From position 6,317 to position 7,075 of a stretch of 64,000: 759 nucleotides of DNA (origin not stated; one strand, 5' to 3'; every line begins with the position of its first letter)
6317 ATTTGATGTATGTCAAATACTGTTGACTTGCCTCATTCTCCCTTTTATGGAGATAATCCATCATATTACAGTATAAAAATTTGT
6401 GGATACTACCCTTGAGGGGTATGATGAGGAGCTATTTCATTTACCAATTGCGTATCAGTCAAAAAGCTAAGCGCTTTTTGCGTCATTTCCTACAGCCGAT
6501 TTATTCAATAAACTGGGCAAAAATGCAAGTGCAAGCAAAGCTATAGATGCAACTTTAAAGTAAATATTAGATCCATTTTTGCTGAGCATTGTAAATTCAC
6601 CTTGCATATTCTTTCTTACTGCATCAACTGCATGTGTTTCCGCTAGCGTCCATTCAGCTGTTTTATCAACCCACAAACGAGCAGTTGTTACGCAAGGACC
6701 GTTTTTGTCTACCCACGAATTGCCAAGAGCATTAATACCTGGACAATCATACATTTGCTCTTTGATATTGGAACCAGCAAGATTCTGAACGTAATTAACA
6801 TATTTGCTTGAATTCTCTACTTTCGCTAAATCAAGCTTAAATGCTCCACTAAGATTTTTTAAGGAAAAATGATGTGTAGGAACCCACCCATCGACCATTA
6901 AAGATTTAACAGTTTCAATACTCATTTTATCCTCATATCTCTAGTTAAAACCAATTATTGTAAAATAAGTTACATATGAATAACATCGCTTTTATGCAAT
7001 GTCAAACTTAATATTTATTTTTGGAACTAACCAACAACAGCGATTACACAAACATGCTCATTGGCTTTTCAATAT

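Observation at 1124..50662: Dispersed family of orphan tail-anchored proteins with shared C-terminal anchors and variable N-termini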

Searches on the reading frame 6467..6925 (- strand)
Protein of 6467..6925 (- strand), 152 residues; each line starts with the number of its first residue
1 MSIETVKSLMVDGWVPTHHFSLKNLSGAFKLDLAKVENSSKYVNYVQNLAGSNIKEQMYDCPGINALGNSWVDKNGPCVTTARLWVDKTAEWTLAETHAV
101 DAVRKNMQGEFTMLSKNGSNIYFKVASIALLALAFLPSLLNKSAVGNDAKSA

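Call 4: search_protein_families(library=pfam, proteins=[window:6467-6925:-], max_evalue=1)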
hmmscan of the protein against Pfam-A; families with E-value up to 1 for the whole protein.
window:6467-6925:- (152 aa): 0 families

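Call 35: search_protein_representatives(protein=window:6467-6922:-)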
Query: 151 residues. Proteins with E-value up to 0.001 (for the whole library): 2; up to 1e-10: 1; up to 1e-30: 1. The best 2 are listed.
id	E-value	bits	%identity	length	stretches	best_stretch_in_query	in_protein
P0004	2.7e-95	332.3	100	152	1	1-151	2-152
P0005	8.0e-04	35.8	35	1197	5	16-56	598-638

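Call 38: search_protein_families(library=ncbifam, proteins=[window:6467-6922:-], max_evalue=1)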
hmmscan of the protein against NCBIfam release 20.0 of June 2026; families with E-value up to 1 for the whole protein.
window:6467-6922:- (151 aa): 1 family
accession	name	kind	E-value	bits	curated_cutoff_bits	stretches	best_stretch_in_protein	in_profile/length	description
NF005727.0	PRK07546.1-1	equivalog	0.12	11.9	223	1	79-125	106-150/210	hypothetical protein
